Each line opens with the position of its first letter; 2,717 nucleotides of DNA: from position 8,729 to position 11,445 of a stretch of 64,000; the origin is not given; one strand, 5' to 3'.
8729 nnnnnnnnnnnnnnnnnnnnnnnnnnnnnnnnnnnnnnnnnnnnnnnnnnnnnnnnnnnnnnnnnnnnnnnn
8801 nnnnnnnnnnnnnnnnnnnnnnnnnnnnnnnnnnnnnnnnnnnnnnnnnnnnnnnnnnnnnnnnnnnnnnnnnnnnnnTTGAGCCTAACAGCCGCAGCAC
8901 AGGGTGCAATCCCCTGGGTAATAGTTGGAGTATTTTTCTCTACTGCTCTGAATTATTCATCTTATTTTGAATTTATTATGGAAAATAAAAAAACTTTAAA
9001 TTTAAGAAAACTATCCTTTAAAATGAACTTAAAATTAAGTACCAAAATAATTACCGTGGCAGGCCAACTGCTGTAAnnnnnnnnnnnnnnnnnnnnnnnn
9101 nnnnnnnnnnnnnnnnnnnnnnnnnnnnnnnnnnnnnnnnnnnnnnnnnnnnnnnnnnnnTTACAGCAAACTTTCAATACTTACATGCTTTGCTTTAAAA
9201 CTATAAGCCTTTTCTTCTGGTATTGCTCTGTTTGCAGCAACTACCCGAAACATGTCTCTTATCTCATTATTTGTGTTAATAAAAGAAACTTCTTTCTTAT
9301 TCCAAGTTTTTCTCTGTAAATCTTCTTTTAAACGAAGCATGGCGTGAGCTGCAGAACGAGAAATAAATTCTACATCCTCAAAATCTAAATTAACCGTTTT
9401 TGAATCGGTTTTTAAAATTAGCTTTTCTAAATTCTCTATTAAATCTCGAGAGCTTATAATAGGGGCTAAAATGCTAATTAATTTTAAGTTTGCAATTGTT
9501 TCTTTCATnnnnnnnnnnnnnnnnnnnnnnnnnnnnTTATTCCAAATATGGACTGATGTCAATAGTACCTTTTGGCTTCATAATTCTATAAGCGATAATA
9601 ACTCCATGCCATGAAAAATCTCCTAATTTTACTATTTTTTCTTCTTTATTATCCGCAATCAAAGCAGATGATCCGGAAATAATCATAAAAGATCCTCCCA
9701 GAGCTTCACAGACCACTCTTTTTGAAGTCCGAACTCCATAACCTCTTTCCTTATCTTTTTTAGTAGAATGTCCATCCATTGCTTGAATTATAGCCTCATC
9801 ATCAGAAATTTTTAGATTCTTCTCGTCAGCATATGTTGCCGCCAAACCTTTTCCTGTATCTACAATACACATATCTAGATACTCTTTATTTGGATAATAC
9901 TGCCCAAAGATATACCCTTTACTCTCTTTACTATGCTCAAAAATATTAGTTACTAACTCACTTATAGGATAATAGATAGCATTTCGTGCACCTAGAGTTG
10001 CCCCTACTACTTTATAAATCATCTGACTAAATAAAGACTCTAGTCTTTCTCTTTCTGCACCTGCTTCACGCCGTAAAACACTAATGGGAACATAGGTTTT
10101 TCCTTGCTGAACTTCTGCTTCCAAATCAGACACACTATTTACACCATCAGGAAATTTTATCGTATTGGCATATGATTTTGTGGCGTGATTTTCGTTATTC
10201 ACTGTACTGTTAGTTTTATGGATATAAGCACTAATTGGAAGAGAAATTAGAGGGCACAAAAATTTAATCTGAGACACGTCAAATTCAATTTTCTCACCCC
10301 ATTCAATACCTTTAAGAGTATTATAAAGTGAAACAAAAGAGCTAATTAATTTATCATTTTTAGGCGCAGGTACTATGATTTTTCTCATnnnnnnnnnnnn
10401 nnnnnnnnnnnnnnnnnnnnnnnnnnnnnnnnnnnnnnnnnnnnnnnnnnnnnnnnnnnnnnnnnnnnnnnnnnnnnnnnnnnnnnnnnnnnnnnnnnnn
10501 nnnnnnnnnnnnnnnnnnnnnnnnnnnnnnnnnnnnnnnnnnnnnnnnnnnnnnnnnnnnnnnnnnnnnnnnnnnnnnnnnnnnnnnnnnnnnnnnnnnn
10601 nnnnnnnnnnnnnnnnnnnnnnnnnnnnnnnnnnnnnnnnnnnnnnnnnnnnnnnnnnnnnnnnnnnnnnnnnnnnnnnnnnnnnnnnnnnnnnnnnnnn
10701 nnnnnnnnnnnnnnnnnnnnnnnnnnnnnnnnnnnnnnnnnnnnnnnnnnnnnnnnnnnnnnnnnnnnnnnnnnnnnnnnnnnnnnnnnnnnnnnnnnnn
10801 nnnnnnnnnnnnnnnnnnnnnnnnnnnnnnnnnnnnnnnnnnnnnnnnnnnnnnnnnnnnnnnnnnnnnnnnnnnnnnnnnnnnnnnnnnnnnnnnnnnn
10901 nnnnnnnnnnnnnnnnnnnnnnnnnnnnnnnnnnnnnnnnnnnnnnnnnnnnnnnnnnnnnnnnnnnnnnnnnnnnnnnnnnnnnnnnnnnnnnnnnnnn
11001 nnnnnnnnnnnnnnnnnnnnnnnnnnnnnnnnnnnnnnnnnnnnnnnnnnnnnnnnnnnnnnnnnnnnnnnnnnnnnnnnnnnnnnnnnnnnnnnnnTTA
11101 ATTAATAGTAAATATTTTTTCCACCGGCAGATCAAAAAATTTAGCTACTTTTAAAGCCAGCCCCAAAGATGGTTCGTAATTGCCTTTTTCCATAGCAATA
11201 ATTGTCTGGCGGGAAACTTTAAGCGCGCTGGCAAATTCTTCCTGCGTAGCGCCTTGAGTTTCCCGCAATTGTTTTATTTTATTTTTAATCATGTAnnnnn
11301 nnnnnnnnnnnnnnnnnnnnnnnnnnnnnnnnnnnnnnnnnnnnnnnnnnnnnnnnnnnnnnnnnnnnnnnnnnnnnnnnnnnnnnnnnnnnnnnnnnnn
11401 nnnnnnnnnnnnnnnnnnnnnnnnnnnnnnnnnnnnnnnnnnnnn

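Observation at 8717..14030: tRNA-Asp-adjacent accessory island partitioned by three copies of a 60-80 bp boundary element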

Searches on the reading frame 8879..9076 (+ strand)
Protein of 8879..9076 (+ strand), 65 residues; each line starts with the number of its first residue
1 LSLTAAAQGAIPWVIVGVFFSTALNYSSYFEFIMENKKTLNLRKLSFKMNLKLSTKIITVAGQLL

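Call 12: search_protein_families(library=pfam, proteins=[window:8879-9076:+], max_evalue=0.01)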
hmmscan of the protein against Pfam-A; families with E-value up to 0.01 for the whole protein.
window:8879-9076:+ (65 aa): 0 families

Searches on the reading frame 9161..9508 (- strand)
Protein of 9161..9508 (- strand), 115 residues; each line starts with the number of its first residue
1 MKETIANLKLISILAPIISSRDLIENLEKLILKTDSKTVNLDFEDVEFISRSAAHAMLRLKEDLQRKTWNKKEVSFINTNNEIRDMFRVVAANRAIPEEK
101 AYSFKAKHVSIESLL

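Call 12: search_protein_families(library=pfam, proteins=[window:9161-9508:-], max_evalue=0.01)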
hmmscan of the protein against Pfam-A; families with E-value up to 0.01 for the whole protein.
window:9161-9508:- (115 aa): 2 families
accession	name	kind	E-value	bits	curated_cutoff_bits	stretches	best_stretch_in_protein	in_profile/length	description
PF01740.26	STAS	-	3.5e-06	27.2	22.6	1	19-95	23-96/106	STAS domain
PF13466.11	STAS_2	-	0.0061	17.1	29.2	1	20-89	12-76/80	STAS domain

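Call 98: search_protein_families(library=padloc, proteins=[window:9161-9508:-], max_evalue=0.01)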
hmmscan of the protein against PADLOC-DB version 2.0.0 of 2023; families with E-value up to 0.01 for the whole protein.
window:9161-9508:- (115 aa): 0 families

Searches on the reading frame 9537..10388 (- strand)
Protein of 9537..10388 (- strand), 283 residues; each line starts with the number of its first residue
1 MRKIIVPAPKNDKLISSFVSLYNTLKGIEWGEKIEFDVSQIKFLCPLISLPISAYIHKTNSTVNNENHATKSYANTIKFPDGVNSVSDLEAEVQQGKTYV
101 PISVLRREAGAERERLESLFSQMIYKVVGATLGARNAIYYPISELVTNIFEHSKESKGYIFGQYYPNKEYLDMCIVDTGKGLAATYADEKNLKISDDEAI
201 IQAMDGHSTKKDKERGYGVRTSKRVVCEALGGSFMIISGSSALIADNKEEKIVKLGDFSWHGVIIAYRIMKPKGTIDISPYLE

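Call 12: search_protein_families(library=pfam, proteins=[window:9537-10388:-], max_evalue=0.01)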
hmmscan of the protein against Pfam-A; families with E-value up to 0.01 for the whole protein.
window:9537-10388:- (283 aa): 2 families
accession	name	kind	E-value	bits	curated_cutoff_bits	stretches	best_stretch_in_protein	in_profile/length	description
PF02518.31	HATPase_c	-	1.2e-05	26.2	26.4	1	137-236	5-93/111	Histidine kinase-, DNA gyrase B-, and HSP90-like ATPase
PF13581.12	HATPase_c_2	-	0.0048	17.3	27.4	1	133-221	27-104/127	Histidine kinase-like ATPase domain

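Call 80: find_homologous_proteins(query=window:9537-10388:-, max_evalue=0.00001)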
Query window:9537-10388:- (283 aa): 258 proteins with E <= 0.00001 among 1276 candidates; the best 120 are listed.
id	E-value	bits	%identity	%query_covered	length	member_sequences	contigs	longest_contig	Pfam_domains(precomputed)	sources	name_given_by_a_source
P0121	6.4e-184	627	100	100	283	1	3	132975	PF02518.32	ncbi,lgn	-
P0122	1.2e-165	567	90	100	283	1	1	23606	PF02518.32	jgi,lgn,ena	-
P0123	1.3e-135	469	74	100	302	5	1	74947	PF02518.32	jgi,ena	-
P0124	1.4e-108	380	60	100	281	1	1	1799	-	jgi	jgi:hypothetical protein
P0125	5.9e-108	378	58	100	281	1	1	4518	-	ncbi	-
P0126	1.2e-107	377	59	100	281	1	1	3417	-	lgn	-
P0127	2.7e-107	376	60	100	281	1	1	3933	-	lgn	-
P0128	5.7e-107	375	61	100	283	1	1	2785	-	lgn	-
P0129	7.3e-107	375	60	100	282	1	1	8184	-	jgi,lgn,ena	-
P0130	1.5e-106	374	58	100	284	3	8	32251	PF02518.32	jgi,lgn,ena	-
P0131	1.6e-106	374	59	100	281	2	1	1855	-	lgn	-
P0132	2.1e-106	373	59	100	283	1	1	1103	-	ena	-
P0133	3.1e-106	373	57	100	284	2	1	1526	-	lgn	-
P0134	3.2e-106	373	59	100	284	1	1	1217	PF02518.32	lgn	-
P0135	5.2e-106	372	57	100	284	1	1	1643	-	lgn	-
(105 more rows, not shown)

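Call 81: find_encoding_contigs(protein=P0122, flank=10000, max_places=1)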
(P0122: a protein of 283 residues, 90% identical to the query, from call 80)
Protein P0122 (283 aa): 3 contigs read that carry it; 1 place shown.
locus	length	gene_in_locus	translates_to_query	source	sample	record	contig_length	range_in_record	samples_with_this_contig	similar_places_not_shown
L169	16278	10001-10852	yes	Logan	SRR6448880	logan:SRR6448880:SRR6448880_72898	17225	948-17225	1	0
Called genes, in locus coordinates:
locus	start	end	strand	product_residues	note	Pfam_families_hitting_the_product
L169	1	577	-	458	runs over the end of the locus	PF01406:tRNA-synt_1e, PF01921:tRNA-synt_1f (faint), PF09334:tRNA-synt_1g, PF23493:CysS_C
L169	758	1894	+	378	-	PF11104:PilM_2, PF06723:MreB_Mbl (faint)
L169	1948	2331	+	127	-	PF00072:Response_reg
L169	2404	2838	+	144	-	PF07963:N_methyl, PF08334:T2SSG (weak)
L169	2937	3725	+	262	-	PF06750:A24_N_bact, PF01478:Peptidase_A24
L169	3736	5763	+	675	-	PF22745:Nlig-Ia, PF01653:DNA_ligase_aden, PF03120:OB_DNA_ligase, PF12826:HHH_2, PF14520:HHH_5 (weak), PF00533:BRCT, PF12738:PTCB-BRCT (weak)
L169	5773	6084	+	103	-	-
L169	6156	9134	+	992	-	PF01326:PPDK_N, PF00391:PEP-utilizers, PF02896:PEP-utilizers_C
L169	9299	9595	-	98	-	-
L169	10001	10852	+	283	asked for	PF02518:HATPase_c (weak)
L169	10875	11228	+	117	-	-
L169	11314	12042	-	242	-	PF01978:TrmB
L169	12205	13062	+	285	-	-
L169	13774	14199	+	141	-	-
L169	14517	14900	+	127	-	-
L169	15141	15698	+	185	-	PF00805:Pentapeptide (weak)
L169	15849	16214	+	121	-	-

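Call 82: find_encoding_contigs(protein=P0123, flank=10000, max_places=1)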
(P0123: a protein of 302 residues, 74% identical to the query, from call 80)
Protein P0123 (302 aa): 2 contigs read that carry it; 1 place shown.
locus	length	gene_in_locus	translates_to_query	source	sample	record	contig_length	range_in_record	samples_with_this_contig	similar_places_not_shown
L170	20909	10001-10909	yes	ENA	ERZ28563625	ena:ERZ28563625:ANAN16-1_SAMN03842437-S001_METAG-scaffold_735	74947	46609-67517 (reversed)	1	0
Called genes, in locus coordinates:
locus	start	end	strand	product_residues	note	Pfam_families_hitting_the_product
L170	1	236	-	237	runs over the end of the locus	PF01209:Ubie_methyltran, PF02353:CMAS, PF13489:Methyltransf_23, PF05175:MTS, PF13847:Methyltransf_31, PF08241:Methyltransf_11, PF08242:Methyltransf_12, PF13649:Methyltransf_25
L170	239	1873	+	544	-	PF04055:Radical_SAM, PF00583:Acetyltransf_1 (faint), PF16199:Radical_SAM_C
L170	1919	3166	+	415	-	PF00464:SHMT, PF00155:Aminotran_1_2, PF01212:Beta_elim_lyase (faint)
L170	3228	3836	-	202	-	PF02706:Wzz (weak)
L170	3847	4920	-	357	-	-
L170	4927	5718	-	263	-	-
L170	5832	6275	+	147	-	PF01668:SmpB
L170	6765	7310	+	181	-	PF05198:IF3_N, PF00707:IF3_C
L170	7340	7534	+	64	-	PF01632:Ribosomal_L35p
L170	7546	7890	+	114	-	PF00453:Ribosomal_L20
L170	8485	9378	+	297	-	-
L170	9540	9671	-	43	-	-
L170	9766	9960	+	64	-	-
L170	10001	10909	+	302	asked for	PF02518:HATPase_c (weak)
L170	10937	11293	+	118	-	PF01740:STAS (weak)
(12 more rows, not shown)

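Call 98: search_protein_families(library=padloc, proteins=[window:9537-10388:-], max_evalue=0.01)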
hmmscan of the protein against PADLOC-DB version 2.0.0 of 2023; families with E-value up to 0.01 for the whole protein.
window:9537-10388:- (283 aa): 1 family
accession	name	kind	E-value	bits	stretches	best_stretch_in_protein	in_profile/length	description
PDLC02567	DrmA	-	1.2e-06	23.9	1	119-243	121-245/1750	DrmA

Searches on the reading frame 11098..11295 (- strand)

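Call 12: search_protein_families(library=pfam, proteins=[window:11098-11295:-], max_evalue=0.01)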
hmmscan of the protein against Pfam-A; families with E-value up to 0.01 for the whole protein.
window:11098-11295:- (65 aa): 6 families
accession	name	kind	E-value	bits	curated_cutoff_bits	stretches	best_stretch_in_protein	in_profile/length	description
PF01381.28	HTH_3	-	8.6e-14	51.8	23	1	7-60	1-54/55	Helix-turn-helix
PF12844.13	HTH_19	-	4.4e-09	36.6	30.2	1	6-62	3-59/64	Helix-turn-helix domain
PF13560.12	HTH_31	-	7.4e-08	33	27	1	7-59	6-59/64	Helix-turn-helix domain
PF13413.12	HTH_25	-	7.1e-06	26.2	24.6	1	8-41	3-36/62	Helix-turn-helix domain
PF08279.18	HTH_11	-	0.00034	20.9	25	1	6-33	5-33/55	HTH domain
PF13443.12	HTH_26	-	0.0037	17.9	22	1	6-63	1-59/63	Cro/C1-type HTH DNA-binding domain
